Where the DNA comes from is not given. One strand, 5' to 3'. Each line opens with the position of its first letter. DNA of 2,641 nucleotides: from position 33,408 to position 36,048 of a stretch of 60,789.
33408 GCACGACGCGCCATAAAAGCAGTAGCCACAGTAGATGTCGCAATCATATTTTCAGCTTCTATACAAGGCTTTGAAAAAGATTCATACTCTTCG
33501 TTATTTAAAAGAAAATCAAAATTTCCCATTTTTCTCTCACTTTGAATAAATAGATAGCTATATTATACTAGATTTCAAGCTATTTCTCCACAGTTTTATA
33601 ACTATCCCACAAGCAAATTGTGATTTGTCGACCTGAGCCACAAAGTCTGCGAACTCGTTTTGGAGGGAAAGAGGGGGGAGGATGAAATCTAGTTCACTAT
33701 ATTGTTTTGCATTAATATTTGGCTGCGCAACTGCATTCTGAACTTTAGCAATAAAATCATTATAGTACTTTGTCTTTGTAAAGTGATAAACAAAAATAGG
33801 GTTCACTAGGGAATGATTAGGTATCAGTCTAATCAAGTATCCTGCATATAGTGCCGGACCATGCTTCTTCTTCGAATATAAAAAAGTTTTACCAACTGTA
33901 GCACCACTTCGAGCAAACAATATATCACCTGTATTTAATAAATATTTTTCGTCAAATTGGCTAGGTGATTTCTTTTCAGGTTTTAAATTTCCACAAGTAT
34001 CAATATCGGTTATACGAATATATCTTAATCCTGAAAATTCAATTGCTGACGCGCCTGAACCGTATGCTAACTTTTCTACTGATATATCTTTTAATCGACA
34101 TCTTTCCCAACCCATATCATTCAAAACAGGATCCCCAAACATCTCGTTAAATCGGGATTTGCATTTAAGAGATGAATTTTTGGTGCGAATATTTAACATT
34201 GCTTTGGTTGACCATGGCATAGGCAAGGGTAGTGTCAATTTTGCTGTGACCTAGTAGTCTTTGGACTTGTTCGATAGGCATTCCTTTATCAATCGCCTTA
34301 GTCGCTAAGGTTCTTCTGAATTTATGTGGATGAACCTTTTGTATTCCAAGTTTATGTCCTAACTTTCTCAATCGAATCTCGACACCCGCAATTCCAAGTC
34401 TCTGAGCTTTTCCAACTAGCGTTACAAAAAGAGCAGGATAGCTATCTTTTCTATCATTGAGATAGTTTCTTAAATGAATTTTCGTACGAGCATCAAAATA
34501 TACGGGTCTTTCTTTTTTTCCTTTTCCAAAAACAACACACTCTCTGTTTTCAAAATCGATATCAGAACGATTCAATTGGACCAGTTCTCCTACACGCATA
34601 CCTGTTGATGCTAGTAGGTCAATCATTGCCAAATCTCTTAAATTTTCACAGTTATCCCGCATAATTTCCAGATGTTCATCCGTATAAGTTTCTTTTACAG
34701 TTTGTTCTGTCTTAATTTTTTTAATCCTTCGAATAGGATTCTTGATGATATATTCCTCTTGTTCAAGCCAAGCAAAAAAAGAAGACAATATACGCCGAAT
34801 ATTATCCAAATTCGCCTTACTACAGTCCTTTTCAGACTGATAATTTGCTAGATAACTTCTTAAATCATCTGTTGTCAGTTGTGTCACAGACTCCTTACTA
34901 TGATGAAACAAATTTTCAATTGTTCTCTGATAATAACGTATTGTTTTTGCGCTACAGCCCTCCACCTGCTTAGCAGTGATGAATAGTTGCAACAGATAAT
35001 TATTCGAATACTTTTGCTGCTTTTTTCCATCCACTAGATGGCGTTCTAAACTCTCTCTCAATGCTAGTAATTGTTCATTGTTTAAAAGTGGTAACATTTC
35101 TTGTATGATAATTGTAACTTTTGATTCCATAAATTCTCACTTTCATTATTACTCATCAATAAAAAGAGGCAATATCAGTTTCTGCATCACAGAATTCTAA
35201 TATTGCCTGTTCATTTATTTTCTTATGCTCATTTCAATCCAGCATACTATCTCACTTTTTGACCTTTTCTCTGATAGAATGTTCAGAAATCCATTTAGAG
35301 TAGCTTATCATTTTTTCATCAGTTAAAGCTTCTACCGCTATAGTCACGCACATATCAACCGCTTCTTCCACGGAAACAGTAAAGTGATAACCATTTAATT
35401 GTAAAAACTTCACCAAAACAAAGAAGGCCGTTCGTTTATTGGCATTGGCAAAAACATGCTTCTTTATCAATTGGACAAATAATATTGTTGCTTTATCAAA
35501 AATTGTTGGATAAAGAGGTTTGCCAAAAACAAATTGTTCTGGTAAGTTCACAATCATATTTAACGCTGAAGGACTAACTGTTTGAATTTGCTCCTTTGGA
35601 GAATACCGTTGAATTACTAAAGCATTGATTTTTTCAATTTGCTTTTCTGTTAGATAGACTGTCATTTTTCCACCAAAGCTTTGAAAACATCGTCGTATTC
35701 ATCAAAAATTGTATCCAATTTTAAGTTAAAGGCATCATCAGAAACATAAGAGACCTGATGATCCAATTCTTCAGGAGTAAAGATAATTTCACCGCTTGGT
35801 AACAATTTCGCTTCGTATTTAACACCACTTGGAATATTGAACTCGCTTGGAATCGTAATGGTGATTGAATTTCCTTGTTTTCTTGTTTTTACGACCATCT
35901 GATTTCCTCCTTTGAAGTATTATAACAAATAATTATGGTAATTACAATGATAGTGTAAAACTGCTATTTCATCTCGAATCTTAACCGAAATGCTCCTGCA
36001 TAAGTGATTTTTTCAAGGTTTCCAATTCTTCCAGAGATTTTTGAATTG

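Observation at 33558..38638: tvr-like shuffling type I RM locus: hsdM-hsdS-phd/doc-recombinase-hsdS'-hsdR with direct (not inverted) 51- and 68-bp recombination repeats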

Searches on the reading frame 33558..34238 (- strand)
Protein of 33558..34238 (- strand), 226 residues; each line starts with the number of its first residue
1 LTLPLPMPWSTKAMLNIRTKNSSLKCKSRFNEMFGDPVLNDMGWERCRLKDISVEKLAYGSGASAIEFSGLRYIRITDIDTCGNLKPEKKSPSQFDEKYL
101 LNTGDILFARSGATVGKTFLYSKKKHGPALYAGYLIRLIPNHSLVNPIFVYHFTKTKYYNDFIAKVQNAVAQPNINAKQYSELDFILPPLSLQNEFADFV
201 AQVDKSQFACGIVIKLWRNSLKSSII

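Call 3: search_protein_families(library=pfam, proteins=[window:33558-34238:-], max_evalue=0.01)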
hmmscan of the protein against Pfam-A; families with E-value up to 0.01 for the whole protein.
window:33558-34238:- (226 aa): 1 family
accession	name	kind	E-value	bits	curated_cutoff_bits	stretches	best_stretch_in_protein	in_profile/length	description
PF01420.25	Methylase_S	-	7.8e-14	52.7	22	1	72-205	33-154/168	Type I restriction modification DNA specificity domain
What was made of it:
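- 33616..34161 (-): Silent mobile cassette c (546 nt), encoding a C-terminal TRD. It starts 3 nt after the tvrR stop codon and is bounded by core sites 34161-34150 and 33627-33616. Pfam Methylase_S matches in a single stretch (call 3).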

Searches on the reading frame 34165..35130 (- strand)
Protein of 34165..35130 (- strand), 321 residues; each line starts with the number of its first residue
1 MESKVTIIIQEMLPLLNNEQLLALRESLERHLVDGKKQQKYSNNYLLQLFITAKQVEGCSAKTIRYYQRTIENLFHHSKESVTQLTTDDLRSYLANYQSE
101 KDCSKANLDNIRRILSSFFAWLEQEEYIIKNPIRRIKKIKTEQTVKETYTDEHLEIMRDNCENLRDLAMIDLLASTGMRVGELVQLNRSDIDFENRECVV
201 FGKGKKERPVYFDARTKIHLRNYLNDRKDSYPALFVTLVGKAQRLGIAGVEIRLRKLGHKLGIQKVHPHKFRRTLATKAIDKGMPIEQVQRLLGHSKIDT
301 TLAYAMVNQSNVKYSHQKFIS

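Call 3: search_protein_families(library=pfam, proteins=[window:34165-35130:-], max_evalue=0.01)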
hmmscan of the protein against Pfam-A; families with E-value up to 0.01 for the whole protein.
window:34165-35130:- (321 aa): 3 families
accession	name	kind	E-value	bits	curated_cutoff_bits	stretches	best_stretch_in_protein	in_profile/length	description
PF00589.27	Phage_integrase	-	4.5e-34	118.1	27.1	1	154-309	12-170/172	Phage integrase family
PF13495.12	Phage_int_SAM_4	-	1.3e-15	58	27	1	46-127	1-83/85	Phage integrase, N-terminal SAM-like domain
PF02899.23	Phage_int_SAM_1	-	2.5e-08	34.5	22.3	1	56-125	11-82/83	Phage integrase, N-terminal SAM-like domain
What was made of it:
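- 34165..35130 (-): tvrR, a 321-aa tyrosine recombinase of the Xer type. Pfam Phage_integrase and SAM-like N-terminal domains (call 3).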

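Call 11: find_related_loci(query=window:34165-35130:-, collection=genome_contigs, flank=8000)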
Query window:34165-35130:- (321 aa) in genome_contigs; peptide patterns used: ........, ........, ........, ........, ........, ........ (x = any residue, [..] = any of these).
599 stretches matched a pattern (row limit reached: there are more); 574 encode a relative of the query (tblastn E <= 1e-3); the best 80 are kept; 80 distinct loci.
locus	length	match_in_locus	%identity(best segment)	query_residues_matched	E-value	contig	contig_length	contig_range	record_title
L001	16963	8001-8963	98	1-321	0e+0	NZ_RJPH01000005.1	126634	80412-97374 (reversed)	Streptococcus oralis subsp. dentisani strain BCA2 D8805_contig005, whole genome shotgun sequence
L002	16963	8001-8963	98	1-321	0e+0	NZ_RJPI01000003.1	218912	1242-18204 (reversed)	Streptococcus oralis strain BCC26 D8803_contig003, whole genome shotgun sequence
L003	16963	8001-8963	98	1-321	0e+0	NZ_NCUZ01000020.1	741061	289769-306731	Streptococcus oralis subsp. dentisani strain RH_55407_11 s_oralis_RH_55407_11_ID_1, whole genome shotgun sequence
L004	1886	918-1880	97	1-321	0e+0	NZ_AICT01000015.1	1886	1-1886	Streptococcus oralis SK1074 contig00015, whole genome shotgun sequence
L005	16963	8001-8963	97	1-321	0e+0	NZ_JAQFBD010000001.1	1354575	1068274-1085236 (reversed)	Streptococcus halitosis strain OM18-31A OM18-31A.Scaf1, whole genome shotgun sequence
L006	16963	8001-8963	97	1-321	0e+0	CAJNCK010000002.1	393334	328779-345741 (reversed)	unidentified bacterium isolate Streptococcus species genome assembly, contig: NODE_2_length_393334_cov_42.1958, whole ge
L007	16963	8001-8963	95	1-321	0e+0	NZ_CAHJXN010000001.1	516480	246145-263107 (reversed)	Streptococcus thalassemiae strain Marseille-Q2617, whole genome shotgun sequence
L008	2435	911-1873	95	1-321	0e+0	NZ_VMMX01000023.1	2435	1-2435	Streptococcus sp. 68 68_S3_L001_R1_001_(paired)_contig_23, whole genome shotgun sequence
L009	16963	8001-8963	95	1-321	0e+0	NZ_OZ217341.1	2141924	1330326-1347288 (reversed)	Streptococcus mitis isolate S. mitis C22 chromosome 1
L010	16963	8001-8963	95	1-321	0e+0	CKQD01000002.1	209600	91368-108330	Streptococcus pneumoniae genome assembly 6680_6#10, scaffold ERS020456SCcontig000002, whole genome shotgun sequence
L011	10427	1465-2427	93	1-321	0e+0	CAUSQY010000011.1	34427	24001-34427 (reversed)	MAG TPA_asm: uncultured Streptococcus sp. isolate SRR5395416_bin.27_MetaWRAP_v1.3_MAG genome assembly, contig: ERZ142211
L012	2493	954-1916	93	1-321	0e+0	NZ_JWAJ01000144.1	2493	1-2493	Streptococcus pseudopneumoniae strain 1172_SPSE 1086_2493_130938_964+,527+, whole genome shotgun sequence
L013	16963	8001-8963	93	1-321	0e+0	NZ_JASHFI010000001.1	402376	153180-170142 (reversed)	Streptococcus infantis strain OMI839 OMI839_00001, whole genome shotgun sequence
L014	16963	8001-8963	92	1-321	0e+0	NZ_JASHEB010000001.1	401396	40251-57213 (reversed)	Streptococcus infantis strain OMI802 OMI802_00001, whole genome shotgun sequence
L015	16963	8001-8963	92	1-321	0e+0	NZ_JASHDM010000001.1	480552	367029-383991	Streptococcus infantis strain OMI787 OMI787_00001, whole genome shotgun sequence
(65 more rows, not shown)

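Call 12: find_encoding_contigs(protein=window:34165-35130:-, flank=8000, max_places=10)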
Protein window:34165-35130:- (321 aa): 13 contigs read that carry it; 10 places shown.
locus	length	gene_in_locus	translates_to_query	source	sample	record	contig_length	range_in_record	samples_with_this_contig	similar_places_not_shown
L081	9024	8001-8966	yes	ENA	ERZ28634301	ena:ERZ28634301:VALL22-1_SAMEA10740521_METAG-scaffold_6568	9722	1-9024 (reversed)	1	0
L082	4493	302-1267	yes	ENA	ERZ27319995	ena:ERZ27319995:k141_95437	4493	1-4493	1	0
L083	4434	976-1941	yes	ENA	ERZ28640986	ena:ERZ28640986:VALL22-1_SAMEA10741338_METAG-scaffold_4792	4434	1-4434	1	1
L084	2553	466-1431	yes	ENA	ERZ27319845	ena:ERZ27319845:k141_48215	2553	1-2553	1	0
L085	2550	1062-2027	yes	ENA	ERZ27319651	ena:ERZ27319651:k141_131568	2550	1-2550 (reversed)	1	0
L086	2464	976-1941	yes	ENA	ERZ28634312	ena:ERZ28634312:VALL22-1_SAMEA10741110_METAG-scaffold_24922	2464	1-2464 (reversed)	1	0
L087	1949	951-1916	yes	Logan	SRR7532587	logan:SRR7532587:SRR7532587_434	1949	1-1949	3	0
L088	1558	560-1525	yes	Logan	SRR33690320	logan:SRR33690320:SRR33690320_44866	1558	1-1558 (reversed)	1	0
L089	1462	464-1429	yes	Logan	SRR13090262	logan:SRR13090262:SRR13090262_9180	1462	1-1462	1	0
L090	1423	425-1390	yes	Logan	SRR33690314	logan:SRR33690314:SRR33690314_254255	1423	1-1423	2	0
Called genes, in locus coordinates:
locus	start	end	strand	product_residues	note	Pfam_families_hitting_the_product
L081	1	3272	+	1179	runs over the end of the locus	PF02463:SMC_N, PF13175:AAA_15, PF13304:AAA_21 (weak), PF13476:AAA_23, PF06470:SMC_hinge, PF13304:AAA_21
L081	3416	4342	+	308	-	PF06574:FAD_syn, PF01467:CTP_transf_like (weak), PF01687:Flavokinase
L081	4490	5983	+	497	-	PF12161:HsdM_N, PF02384:N6_Mtase, PF07669:Eco57I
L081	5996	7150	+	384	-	PF01420:Methylase_S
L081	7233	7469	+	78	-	-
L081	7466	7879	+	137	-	PF02661:Fic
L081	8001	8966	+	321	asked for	PF02899:Phage_int_SAM_1, PF13495:Phage_int_SAM_4, PF00589:Phage_integrase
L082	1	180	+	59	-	?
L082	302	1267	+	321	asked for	PF02899:Phage_int_SAM_1, PF13495:Phage_int_SAM_4, PF00589:Phage_integrase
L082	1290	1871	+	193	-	PF01420:Methylase_S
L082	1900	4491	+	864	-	?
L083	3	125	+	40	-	?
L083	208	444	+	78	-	-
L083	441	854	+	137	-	PF02661:Fic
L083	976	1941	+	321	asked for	PF02899:Phage_int_SAM_1, PF13495:Phage_int_SAM_4, PF00589:Phage_integrase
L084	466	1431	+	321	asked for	PF02899:Phage_int_SAM_1, PF13495:Phage_int_SAM_4, PF00589:Phage_integrase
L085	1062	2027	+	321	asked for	PF02899:Phage_int_SAM_1, PF13495:Phage_int_SAM_4, PF00589:Phage_integrase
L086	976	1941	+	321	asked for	PF02899:Phage_int_SAM_1, PF13495:Phage_int_SAM_4, PF00589:Phage_integrase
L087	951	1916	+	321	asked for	PF02899:Phage_int_SAM_1, PF13495:Phage_int_SAM_4, PF00589:Phage_integrase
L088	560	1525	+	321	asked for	PF02899:Phage_int_SAM_1, PF13495:Phage_int_SAM_4, PF00589:Phage_integrase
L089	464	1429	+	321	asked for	PF02899:Phage_int_SAM_1, PF13495:Phage_int_SAM_4, PF00589:Phage_integrase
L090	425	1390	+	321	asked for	PF02899:Phage_int_SAM_1, PF13495:Phage_int_SAM_4, PF00589:Phage_integrase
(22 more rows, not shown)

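Call 20: search_solved_structures(query=window:34165-35130:-, max_evalue=0.00001, show_alignments=2)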
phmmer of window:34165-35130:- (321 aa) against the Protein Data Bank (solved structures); distinct sequences matched with E-value up to 0.00001: 11.
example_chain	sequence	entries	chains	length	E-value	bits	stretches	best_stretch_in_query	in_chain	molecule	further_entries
4a8e_A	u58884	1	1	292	5.2e-28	101.4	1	46-315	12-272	PROBABLE TYROSINE RECOMBINASE XERC-LIKE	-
5hxy_A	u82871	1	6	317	1.2e-20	77.2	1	43-313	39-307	Tyrosine recombinase XerA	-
1a0p_A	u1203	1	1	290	4.1e-19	72.2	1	59-317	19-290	SITE-SPECIFIC RECOMBINASE XERD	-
5dcf_A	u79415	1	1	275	1e-15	61.1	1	159-318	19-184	Tyrosine recombinase XerD,DNA translocase FtsK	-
9i5v_14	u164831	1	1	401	3.9e-14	55.9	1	109-311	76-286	Ribosome-associated translation inhibitor RaiA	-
6en0_A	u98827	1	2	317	1.4e-09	40.9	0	97-201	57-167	Int protein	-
6emy_A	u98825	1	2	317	2.8e-09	39.9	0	97-201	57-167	Int protein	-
6emz_A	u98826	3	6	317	3.6e-09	39.5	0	97-201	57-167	Int protein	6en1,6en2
5c6k_A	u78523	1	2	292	1e-07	34.8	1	84-306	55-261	Integrase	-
2a3v_A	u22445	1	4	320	1.1e-06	31.4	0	253-307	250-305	site-specific recombinase IntI4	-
5vfz_A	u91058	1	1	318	2.1e-06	30.5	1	114-304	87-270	Gp33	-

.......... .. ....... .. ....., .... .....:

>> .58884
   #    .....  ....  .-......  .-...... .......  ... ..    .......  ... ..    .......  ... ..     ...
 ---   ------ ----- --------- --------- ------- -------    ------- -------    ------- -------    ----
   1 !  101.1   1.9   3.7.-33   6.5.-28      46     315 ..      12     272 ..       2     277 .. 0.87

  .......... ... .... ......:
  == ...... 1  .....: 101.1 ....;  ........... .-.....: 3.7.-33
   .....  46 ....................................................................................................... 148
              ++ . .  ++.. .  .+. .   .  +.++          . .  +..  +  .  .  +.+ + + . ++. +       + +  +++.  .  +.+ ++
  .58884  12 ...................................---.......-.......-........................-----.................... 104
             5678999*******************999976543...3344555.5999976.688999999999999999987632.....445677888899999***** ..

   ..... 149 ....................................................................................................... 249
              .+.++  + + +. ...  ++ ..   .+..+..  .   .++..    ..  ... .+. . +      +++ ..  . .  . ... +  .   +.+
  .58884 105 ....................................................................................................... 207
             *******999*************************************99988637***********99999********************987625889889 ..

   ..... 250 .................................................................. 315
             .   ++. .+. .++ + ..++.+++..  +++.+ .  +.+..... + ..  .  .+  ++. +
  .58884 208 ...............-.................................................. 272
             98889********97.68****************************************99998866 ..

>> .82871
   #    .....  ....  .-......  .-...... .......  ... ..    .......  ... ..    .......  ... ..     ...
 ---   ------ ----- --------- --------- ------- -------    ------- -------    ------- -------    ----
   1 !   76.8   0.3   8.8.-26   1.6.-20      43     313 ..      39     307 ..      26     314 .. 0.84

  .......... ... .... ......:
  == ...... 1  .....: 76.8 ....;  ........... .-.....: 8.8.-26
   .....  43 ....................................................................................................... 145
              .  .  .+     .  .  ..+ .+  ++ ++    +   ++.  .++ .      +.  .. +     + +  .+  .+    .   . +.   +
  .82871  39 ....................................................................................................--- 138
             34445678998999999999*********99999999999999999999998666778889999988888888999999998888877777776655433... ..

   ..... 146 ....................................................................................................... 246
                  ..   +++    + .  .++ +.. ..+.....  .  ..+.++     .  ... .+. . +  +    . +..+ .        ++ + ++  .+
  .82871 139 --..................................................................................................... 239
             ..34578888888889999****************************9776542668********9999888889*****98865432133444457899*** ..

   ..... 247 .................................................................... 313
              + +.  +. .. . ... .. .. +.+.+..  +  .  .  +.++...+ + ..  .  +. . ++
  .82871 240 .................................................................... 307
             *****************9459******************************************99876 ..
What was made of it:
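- The recombinase is kept intact with all catalytic residues (call 20).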

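Call 40: search_protein_families(library=ncbifam, proteins=[window:34165-35130:-], max_evalue=0.001)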
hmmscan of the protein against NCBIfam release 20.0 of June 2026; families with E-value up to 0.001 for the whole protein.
window:34165-35130:- (321 aa): 12 families
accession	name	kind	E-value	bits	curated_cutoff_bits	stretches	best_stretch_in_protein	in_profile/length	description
NF040815.2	recomb_XerA_Arch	equivalog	1.1e-73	248.1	220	1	50-314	3-261/263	site-specific tyrosine recombinase/integron integrase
TIGR02224.1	recomb_XerC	equivalog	2.2e-49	168.5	335.15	1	54-318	8-288/295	tyrosine recombinase XerC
TIGR02225.1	recomb_XerD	equivalog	8.5e-42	143.5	329.6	1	54-319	7-286/290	site-specific tyrosine recombinase XerD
NF001399.0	PRK00283.1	subfamily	8.8e-40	136.8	279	1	46-318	8-294/300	tyrosine recombinase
NF003462.0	PRK05084.1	equivalog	4.1e-27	94.9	267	1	161-314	192-351/360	tyrosine recombinase XerS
NF002331.0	PRK01287.1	subfamily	7e-27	94.3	371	1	39-317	22-322/365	site-specific tyrosine recombinase XerC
TIGR02249.1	integrase_gron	subfamily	6.1e-22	78.4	265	2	56-231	11-184/315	integron integrase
NF011946.0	PRK15417.1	equivalog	1.8e-11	43.8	435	1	261-309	268-317/337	integron integrase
NF007371.0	PRK09871.1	subfamily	7.8e-07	28.8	222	1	161-310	23-177/198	tyrosine-type DNA invertase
NF007370.0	PRK09870.1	subfamily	3.6e-05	23.5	221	1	163-309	31-181/200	tyrosine-type DNA invertase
NF047926.1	integrase_GmtZ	equivalog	4.3e-05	21.7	600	0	268-313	430-476/784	gamma-mobile-trio integrase GmtZ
NF041502.1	integrase_1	equivalog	0.00044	19.1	350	0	265-309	318-362/484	site-specific integrase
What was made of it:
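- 34165..35130 (-): NCBIfam XerA-type scores 248 bits against a cut-off of 220 (call 40).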

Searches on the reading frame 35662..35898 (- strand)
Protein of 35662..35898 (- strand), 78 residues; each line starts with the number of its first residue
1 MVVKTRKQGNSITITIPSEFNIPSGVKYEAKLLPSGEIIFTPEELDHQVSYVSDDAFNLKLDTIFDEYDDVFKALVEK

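Call 3: search_protein_families(library=pfam, proteins=[window:35662-35898:-], max_evalue=0.01)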
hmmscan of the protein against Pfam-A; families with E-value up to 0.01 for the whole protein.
window:35662-35898:- (78 aa): 0 families
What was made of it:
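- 35662..35898 (-): tvrA, the 78-aa antitoxin-like partner of Doc. No Pfam hit (call 3).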

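Call 40: search_protein_families(library=ncbifam, proteins=[window:35662-35898:-], max_evalue=0.001)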
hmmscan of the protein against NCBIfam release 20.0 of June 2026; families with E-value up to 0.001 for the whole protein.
window:35662-35898:- (78 aa): 2 families
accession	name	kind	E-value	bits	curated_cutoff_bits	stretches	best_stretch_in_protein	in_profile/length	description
NF047400.1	MazE_PemI_antitoxin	equivalog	4.1e-12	45.8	50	1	4-44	1-41/68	type II toxin-antitoxin system PemI/MazE family antitoxin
TIGR02609.1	doc_partner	hypoth_equivalog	0.00013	22.3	55.9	0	4-76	2-73/74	putative addiction module antidote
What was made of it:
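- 35662..35898 (-): NCBIfam gives two hits below cut-off: MazE/PemI antitoxin (45.8 bits, cut-off 50) and doc_partner TIGR02609 (22.3 bits, cut-off 55.9) (call 40).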
